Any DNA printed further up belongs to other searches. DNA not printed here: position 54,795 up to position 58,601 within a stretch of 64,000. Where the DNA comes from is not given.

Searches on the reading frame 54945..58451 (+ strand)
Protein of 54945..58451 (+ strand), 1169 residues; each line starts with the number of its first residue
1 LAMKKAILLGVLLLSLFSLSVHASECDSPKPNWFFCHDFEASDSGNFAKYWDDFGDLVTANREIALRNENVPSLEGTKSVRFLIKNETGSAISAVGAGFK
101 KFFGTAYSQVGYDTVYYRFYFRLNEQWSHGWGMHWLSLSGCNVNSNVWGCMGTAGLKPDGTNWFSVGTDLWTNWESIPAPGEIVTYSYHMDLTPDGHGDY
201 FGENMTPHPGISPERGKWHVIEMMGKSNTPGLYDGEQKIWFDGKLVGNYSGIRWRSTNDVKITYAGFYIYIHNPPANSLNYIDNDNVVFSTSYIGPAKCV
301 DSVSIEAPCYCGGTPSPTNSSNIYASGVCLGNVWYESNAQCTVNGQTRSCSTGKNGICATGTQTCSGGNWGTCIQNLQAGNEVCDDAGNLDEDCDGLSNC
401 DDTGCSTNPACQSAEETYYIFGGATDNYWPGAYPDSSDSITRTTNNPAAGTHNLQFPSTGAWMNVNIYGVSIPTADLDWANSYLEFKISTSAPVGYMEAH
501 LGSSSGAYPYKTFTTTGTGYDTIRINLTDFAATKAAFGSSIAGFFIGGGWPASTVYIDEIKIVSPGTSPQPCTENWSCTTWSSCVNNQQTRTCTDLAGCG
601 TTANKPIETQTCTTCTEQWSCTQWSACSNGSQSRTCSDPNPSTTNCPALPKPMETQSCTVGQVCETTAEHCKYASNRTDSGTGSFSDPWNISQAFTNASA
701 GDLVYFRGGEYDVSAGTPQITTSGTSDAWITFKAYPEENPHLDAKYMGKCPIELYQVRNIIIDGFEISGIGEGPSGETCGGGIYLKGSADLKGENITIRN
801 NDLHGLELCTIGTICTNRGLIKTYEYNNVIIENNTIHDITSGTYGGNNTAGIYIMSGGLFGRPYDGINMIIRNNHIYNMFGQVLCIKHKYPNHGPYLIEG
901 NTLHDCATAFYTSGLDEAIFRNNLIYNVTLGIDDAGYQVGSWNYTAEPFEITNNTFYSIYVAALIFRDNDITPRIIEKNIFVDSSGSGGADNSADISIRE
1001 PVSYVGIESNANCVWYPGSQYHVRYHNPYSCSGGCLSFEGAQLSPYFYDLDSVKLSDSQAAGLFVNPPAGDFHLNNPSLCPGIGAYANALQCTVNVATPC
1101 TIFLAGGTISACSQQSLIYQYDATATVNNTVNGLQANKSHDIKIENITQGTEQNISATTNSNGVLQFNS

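Call 11: search_protein_families(library=pfam, proteins=[window:54945-58451:+], max_evalue=0.001)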
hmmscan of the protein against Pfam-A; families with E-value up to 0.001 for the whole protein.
window:54945-58451:+ (1169 aa): 0 families

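Call 58: search_protein_families(library=ncbifam, proteins=[window:54945-58451:+], max_evalue=5)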
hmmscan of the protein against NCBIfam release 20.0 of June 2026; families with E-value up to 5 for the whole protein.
window:54945-58451:+ (1169 aa): 1 family
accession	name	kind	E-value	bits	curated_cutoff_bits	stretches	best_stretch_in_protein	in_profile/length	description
NF007576.1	PRK10208.1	equivalog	0.22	11.6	85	1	3-43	1-40/97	acid-activated periplasmic chaperone HdeA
